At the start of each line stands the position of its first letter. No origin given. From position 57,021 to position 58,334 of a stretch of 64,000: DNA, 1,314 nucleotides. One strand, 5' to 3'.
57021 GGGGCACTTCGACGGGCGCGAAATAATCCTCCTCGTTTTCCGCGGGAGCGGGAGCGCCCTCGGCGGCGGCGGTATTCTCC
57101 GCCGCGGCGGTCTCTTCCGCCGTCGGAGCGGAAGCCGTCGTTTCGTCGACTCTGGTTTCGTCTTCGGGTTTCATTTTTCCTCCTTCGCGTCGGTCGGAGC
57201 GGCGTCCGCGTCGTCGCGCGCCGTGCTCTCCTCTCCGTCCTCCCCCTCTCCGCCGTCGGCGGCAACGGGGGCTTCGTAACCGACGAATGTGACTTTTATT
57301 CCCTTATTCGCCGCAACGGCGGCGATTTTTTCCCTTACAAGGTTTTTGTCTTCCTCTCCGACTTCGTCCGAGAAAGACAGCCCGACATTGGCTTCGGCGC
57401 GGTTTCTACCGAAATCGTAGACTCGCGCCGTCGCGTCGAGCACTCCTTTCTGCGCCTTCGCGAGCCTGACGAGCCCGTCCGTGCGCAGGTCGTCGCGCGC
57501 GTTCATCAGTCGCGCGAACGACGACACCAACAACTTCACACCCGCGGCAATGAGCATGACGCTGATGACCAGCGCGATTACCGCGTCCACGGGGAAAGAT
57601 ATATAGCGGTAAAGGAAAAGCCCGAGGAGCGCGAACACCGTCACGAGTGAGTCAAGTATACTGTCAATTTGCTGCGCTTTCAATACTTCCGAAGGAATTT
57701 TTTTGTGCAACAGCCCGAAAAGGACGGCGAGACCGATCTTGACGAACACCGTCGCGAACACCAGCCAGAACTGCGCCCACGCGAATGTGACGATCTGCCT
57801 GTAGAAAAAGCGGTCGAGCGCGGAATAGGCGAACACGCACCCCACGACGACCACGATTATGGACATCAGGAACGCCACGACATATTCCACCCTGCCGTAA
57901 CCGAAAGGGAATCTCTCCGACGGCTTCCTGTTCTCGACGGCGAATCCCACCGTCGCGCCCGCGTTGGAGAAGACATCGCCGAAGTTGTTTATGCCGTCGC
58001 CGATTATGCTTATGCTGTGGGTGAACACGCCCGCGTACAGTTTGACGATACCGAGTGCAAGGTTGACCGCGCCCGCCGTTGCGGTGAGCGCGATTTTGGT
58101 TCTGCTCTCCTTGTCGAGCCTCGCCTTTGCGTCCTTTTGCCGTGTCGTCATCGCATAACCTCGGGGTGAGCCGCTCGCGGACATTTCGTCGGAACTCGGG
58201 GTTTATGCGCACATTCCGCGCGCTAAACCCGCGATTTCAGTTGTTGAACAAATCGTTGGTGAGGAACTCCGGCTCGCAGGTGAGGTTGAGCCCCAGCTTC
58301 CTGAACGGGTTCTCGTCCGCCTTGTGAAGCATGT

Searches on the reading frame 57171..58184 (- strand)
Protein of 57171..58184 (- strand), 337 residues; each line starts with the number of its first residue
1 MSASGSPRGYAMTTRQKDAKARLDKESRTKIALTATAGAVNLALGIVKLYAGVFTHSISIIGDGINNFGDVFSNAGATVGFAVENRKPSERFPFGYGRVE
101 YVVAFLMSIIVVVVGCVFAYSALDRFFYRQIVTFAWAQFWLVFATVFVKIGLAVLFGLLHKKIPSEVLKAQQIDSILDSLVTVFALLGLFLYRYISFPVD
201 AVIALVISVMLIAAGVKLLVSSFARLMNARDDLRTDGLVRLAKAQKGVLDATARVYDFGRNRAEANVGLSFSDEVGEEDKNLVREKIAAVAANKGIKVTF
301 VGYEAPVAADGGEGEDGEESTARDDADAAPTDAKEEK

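Call 55: search_protein_families(library=pfam, proteins=[window:57171-58184:-], max_evalue=0.001)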
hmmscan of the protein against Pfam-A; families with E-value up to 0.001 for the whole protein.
window:57171-58184:- (337 aa): 1 family
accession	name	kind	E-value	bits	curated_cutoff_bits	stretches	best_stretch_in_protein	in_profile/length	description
PF01545.26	Cation_efflux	-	4.6e-34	118.4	26.6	1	38-227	5-198/198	Cation efflux family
